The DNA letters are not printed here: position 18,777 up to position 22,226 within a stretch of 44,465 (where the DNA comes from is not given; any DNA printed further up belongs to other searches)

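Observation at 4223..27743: Roughly 23.5 kb co-directional array interleaving beta-1,2-glucan synthesis and breakdown enzymes with a complete oxidative pentose-phosphate set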

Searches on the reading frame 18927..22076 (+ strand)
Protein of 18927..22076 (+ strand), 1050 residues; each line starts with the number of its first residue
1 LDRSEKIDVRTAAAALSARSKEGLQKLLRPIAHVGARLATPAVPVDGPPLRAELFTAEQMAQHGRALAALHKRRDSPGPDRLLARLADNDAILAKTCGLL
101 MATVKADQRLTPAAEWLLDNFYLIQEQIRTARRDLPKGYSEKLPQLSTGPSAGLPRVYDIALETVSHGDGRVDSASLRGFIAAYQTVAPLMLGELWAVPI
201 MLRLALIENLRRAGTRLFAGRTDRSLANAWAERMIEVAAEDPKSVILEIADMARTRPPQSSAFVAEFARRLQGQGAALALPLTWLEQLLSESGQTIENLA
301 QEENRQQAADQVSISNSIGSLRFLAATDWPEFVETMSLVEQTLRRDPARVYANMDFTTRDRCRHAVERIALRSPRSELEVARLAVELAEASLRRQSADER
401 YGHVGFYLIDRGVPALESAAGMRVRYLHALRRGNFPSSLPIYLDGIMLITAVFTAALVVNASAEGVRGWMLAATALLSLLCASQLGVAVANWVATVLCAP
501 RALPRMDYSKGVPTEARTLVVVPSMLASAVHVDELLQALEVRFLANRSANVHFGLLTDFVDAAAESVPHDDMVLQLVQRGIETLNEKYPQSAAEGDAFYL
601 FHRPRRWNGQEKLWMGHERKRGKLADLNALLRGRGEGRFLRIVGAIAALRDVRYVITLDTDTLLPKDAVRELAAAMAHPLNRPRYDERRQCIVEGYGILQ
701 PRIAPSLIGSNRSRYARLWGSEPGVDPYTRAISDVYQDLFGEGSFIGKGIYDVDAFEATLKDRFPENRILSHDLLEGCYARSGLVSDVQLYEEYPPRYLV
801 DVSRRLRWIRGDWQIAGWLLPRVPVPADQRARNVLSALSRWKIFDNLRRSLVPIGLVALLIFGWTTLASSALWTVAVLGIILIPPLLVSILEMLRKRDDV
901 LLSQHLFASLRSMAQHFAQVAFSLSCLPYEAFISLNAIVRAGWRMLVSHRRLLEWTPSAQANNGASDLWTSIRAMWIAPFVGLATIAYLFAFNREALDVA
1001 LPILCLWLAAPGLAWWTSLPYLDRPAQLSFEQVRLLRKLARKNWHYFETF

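Call 61: find_homologous_proteins(query=window:18927-22076:+, max_evalue=1e-50)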
Query window:18927-22076:+ (1050 aa): 1531 proteins with E <= 1e-50 among 8000 candidates; the best 120 are listed.
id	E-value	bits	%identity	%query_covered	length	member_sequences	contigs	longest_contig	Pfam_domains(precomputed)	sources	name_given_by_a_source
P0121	0.0e+0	1415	63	98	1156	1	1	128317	-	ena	-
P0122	0.0e+0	1397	63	96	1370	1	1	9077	-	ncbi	ncbi:MAG: cyclic beta 1-2 glucan synthetase, partial [Nitrospirota bacterium]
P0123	0.0e+0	1395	63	96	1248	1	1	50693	-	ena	-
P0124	0.0e+0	1391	63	96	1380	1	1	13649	-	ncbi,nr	ncbi:MAG TPA: hypothetical protein VEU11_03465, partial [Terriglobales bacterium]|nr:hypothetical pr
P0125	0.0e+0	1391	64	96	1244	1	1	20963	-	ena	-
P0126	0.0e+0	1390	63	95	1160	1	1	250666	-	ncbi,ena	-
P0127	0.0e+0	1388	63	96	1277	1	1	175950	-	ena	-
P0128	0.0e+0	1386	63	96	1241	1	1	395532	-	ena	-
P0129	0.0e+0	1385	64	96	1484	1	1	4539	PF10091.16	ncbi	ncbi:MAG: glucoamylase family protein, partial [Burkholderiales bacterium]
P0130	0.0e+0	1383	63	96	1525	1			PF10091.16,PF13632.13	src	-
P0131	0.0e+0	1379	60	99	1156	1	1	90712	-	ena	-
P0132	0.0e+0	1372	63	96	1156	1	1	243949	-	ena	-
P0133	0.0e+0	1372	61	99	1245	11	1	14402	-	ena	-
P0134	0.0e+0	1371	62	96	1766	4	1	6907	PF10091.16,PF06165.19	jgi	jgi:hypothetical protein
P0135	0.0e+0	1370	61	99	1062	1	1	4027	-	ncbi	ncbi:MAG: cyclic beta 1-2 glucan synthetase, partial [Pseudomonadota bacterium]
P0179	0.0e+0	1329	61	96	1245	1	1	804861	-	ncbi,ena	-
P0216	0.0e+0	1303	59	99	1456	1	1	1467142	-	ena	-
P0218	0.0e+0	1302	60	96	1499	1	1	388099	PF13632.13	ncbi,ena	-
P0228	0.0e+0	1299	60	95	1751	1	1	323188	PF10091.16,PF06165.19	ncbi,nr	ncbi:MAG: glucoamylase family protein, partial [Humidesulfovibrio sp.]|nr:glucoamylase family protei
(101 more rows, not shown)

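Call 62: find_encoding_contigs(protein=P0228, flank=10000, max_places=1)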
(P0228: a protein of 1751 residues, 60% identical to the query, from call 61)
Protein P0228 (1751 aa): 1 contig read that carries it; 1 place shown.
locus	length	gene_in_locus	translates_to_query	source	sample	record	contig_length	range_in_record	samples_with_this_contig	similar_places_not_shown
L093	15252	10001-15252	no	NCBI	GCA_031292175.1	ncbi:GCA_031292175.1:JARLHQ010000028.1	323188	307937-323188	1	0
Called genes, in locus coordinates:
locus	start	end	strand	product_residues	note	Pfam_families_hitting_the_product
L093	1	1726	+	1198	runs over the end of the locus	PF00873:ACR_tran, PF02355:SecD_SecF_C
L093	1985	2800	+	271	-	-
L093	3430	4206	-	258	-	PF01145:Band_7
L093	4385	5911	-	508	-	PF02310:B12-binding, PF04055:Radical_SAM, PF13282:DUF4070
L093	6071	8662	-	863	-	PF00690:Cation_ATPase_N, PF00122:E1-E2_ATPase, PF00702:Hydrolase, PF13246:Cation_ATPase, PF00689:Cation_ATPase_C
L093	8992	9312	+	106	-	PF04972:BON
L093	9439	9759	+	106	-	PF04972:BON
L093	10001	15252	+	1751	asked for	PF10091:Glycoamylase, PF06165:GH94_b-supersand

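Call 63: find_encoding_contigs(protein=P0179, flank=10000, max_places=1)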
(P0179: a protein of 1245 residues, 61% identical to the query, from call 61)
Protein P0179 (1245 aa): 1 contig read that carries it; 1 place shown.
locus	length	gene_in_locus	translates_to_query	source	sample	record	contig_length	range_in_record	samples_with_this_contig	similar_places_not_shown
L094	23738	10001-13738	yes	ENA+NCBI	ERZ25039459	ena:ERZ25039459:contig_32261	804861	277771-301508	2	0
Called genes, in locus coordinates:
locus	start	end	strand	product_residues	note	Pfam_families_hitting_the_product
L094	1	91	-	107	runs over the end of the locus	PF06568:YjiS-like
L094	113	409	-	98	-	PF06568:YjiS-like (weak)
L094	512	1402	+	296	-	PF00126:HTH_1, PF03466:LysR_substrate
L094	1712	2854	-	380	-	PF16983:MFS_MOT1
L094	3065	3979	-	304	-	PF02775:TPP_enzyme_C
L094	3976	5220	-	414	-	PF01855:POR_N, PF17147:PFOR_II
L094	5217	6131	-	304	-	PF01558:POR, PF12837:Fer4_6 (faint), PF13237:Fer4_10 (weak), PF00037:Fer4 (faint)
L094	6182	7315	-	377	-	PF02812:ELFV_dehydrog_N, PF00208:ELFV_dehydrog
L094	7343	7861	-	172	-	PF27746:Small_heat_shock_put (weak), PF00011:HSP20, PF17886:ArsA_HSP20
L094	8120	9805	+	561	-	PF22494:choice_anch_I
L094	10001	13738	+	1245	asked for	-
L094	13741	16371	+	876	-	PF10091:Glycoamylase, PF06165:GH94_b-supersand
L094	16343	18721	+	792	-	PF06165:GH94_b-supersand, PF17167:Glyco_hydro_94, PF03633:Glyco_hydro_65C (faint)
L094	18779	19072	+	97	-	PF02604:PhdYeFM_antitox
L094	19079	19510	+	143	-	PF13470:PIN_3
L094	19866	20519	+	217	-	-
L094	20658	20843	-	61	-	-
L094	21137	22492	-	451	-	-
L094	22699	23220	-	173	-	PF13884:Peptidase_S74 (weak)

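Call 64: find_encoding_contigs(protein=P0218, flank=10000, max_places=1)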
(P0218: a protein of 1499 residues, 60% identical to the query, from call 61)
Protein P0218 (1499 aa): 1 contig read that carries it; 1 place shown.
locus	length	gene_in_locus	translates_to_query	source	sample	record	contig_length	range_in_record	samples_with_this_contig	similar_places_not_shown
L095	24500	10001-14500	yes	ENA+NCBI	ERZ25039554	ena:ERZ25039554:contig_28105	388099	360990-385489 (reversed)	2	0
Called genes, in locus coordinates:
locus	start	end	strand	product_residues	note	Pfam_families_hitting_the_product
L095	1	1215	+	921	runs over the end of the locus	PF07690:MFS_1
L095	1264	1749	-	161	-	PF08212:Lipocalin_2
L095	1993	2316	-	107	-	PF08327:AHSA1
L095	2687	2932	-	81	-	-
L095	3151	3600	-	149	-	PF04940:BLUF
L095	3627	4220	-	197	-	PF01227:GTP_cyclohydroI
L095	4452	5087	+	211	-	PF00881:Nitroreductase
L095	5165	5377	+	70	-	PF11146:DUF2905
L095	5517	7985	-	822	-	PF20245:DUF6600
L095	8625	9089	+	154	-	PF05433:Rick_17kDa_Anti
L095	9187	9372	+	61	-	PF05532:CsbD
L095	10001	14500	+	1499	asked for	PF13632:Glyco_trans_2_3 (faint)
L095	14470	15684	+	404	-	PF10091:Glycoamylase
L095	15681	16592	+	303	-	-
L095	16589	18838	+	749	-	PF06165:GH94_b-supersand, PF17167:Glyco_hydro_94, PF03633:Glyco_hydro_65C (faint)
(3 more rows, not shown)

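Call 65: find_encoding_contigs(protein=P0216, flank=10000, max_places=1)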
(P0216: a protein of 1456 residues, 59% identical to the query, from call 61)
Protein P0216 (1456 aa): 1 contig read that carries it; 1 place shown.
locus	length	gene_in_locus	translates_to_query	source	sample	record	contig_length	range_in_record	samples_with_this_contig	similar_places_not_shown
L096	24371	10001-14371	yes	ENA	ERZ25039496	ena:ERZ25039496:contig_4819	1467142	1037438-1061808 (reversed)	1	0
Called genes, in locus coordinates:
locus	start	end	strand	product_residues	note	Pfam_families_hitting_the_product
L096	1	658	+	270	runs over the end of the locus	PF02616:SMC_ScpA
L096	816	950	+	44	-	-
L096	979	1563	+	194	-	PF04079:SMC_ScpB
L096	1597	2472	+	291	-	PF01479:S4, PF00849:PseudoU_synth_2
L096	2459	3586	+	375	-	PF00155:Aminotran_1_2, PF00266:Aminotran_5, PF01053:Cys_Met_Meta_PP (weak)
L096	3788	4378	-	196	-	-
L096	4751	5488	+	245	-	PF00849:PseudoU_synth_2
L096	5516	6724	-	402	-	PF00365:PFK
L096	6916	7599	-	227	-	-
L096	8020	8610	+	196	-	-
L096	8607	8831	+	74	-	-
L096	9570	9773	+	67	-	-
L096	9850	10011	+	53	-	-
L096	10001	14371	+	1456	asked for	-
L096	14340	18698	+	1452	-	PF10091:Glycoamylase, PF06165:GH94_b-supersand, PF17167:Glyco_hydro_94, PF03633:Glyco_hydro_65C (weak)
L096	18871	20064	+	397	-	PF11737:DUF3300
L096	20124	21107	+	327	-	PF11453:DUF2950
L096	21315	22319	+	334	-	PF00892:EamA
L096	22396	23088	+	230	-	PF05960:DUF885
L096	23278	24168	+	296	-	PF05960:DUF885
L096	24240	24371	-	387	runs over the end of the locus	PF02016:Peptidase_S66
